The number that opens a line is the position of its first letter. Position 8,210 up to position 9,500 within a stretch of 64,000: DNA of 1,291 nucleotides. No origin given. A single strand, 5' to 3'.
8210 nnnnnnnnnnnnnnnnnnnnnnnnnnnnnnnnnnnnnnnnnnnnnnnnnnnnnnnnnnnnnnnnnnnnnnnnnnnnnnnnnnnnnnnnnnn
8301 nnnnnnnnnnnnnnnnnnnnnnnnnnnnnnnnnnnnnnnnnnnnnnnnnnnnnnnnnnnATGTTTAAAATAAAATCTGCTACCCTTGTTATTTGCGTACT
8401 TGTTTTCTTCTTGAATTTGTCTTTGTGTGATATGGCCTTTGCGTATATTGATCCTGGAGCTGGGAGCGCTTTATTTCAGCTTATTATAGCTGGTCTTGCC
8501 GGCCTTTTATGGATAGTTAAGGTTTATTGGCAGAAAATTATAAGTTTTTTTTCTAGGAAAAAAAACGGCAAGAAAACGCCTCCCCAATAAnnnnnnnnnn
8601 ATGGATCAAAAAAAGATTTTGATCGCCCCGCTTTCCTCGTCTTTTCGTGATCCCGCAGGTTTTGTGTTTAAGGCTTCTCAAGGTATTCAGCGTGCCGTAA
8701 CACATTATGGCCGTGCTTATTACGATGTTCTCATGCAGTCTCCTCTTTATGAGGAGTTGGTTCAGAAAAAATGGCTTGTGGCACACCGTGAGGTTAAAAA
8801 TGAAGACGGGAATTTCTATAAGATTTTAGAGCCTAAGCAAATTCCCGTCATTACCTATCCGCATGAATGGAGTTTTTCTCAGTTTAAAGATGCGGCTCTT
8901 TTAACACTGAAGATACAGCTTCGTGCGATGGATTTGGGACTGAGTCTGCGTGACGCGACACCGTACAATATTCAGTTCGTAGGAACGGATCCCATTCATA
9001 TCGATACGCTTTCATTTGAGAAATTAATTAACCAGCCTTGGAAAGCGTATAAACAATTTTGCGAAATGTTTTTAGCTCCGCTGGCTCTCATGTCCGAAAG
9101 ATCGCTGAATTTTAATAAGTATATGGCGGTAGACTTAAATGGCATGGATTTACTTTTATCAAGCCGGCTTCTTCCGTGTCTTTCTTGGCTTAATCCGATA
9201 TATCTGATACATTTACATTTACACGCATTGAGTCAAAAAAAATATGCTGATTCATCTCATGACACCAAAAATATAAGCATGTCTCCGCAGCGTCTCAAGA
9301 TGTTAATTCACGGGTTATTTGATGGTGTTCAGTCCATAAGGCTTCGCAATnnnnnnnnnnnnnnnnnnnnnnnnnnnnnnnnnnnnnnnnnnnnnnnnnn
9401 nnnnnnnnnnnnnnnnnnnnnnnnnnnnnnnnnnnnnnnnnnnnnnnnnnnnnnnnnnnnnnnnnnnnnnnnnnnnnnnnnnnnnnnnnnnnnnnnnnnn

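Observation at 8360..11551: Three-gene accessory cassette: small membrane protein, kinase-like/methyltransferase fusion, and membrane-anchored sulfatase-family enzyme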

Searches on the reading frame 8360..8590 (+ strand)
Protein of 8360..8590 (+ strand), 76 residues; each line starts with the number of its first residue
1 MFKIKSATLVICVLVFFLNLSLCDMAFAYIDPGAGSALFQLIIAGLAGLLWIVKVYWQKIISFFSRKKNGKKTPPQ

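Call 3: search_protein_families(library=pfam, proteins=[window:8360-8590:+], max_evalue=1)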
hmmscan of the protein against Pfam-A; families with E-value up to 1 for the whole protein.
window:8360-8590:+ (76 aa): 0 families

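Call 4: search_protein_families(library=ncbifam, proteins=[window:8360-8590:+], max_evalue=1)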
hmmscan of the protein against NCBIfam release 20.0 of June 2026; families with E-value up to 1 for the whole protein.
window:8360-8590:+ (76 aa): 1 family
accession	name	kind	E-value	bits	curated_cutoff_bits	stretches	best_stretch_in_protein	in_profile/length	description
NF045610.1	acin_4_helix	equivalog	0.013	15.6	50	1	12-73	5-70/131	putative four-helix membrane protein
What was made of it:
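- On Pfam protein-kinase-like families (Pkinase, APH, Kdo/WaaP, Choline_kinase): No Pfam or NCBIfam hit on residues 1-260 even at E up to 1 (calls 3, 4).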

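Call 43: search_protein_families(library=padloc, proteins=[window:8360-8590:+], max_evalue=1)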
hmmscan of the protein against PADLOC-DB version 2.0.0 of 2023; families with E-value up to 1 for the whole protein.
window:8360-8590:+ (76 aa): 0 families
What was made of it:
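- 8360..8590 (+): Small membrane peptide (76 aa), a homologue of Lani_1193 and of the unnamed 71-aa ORF between nodL and noeA. It has a Sec-type signal peptide (residues 1-28, ending AFA). The mature N-terminus is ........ (residues 29-36, nt 8444-8467). One TM helix follows (about residues 37-53, with the conserved Gln40), then the juxtamembrane K54-V-Y-W57-Q-K-I and a basic tail. No Pfam or PADLOC hit (calls 3, 43).
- On Known anti-phage defence systems: No meaningful hits (call 43).
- Tried and rejected: The PADLOC scan gave no defence-system match, so I rejected a defence-island reading (call 43).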

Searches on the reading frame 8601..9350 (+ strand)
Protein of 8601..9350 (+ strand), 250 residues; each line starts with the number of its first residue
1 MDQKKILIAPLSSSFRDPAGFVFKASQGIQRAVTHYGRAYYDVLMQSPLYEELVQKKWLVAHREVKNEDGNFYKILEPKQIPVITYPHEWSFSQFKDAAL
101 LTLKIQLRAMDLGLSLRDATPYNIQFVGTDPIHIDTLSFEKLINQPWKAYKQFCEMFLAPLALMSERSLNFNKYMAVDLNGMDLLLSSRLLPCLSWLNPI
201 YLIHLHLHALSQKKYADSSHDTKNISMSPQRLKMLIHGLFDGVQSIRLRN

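Call 32: search_solved_structures(query=A2, max_evalue=10, show_alignments=3)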
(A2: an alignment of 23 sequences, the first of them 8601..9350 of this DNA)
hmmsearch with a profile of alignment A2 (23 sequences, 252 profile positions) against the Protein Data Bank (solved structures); distinct sequences matched with E-value up to 10: 0.

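Call 38: predict_structure(alignment_id=A2)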
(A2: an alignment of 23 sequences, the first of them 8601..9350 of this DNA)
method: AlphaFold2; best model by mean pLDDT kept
length: 250 residues; sequences in the alignment: 23
mean_pLDDT: 92.9   pTM: 0.90
mean pLDDT of the five models: 92.9, 92.5, 91.7, 91.3, 90.5
residues with pLDDT >= 90: 209; 70-90: 27; 50-70: 13; < 50: 1
segments of 3 or more residues with pLDDT < 50: none
pLDDT, mean of each block of 10 residues (from residue 1): 62 77 90 96 98 98 92 95 94 98 98 97 96 95 95 97 96 92 96 97 97 88 86 97 93
secondary structure, 60 per line:
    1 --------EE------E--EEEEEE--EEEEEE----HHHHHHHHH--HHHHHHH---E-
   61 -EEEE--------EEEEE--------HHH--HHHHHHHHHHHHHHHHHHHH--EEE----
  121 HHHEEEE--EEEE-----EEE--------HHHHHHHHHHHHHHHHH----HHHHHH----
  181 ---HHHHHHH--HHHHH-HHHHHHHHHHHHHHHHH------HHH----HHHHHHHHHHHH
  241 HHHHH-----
elements in order: E20-25 E28-33 H38-46 H49-55 E62-65 E74-78 H92-111 E114-116 E124-127 E130-133 E139-141 H150-166 H171-176 H184-190 H193-197 H199-215 H229-245
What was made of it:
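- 8601..9350 (+): Protein-kinase-like domain of the NoeA-type fusion (residues 1-250). SFRDPAG (14-20) stands in for the Gly-rich loop. R31 is in the place of the ATP-binding Lys. The catalytic loop is L-R-D118-A-T-P-Y-N123-I-Q125, and the DFG-like Asp is D135 (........). AlphaFold model of residues 1-250, pLDDT 92.9 (call 38).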

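Call 52: search_protein_representatives(alignment_id=A2)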
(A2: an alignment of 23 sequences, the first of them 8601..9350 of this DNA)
Query: 23 sequences, 252 profile positions. Proteins with E-value up to 0.001 (for the whole library): 4919; up to 1e-10: 3616; up to 1e-30: 1436. The best 150 are listed.
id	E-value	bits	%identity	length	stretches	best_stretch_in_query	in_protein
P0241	7.0e-106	369.5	-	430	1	6-251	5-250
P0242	2.7e-105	367.6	-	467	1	5-251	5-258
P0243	3.7e-105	367.1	-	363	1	5-251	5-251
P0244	7.5e-103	359.6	-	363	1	7-251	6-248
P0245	1.3e-102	358.8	-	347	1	4-244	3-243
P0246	2.6e-101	354.5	-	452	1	5-251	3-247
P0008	8.6e-101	352.8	-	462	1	6-252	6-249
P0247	1.7e-100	351.9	-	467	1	7-251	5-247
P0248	1.8e-99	348.5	-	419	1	3-251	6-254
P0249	2.4e-99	348.1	-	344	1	5-250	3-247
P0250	6.2e-99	346.7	-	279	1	6-250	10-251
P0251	1.1e-98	345.9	-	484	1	5-251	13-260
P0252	1.9e-98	345.1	-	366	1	5-250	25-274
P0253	1.2e-97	342.6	-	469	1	4-251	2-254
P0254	4.3e-97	340.7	-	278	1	7-251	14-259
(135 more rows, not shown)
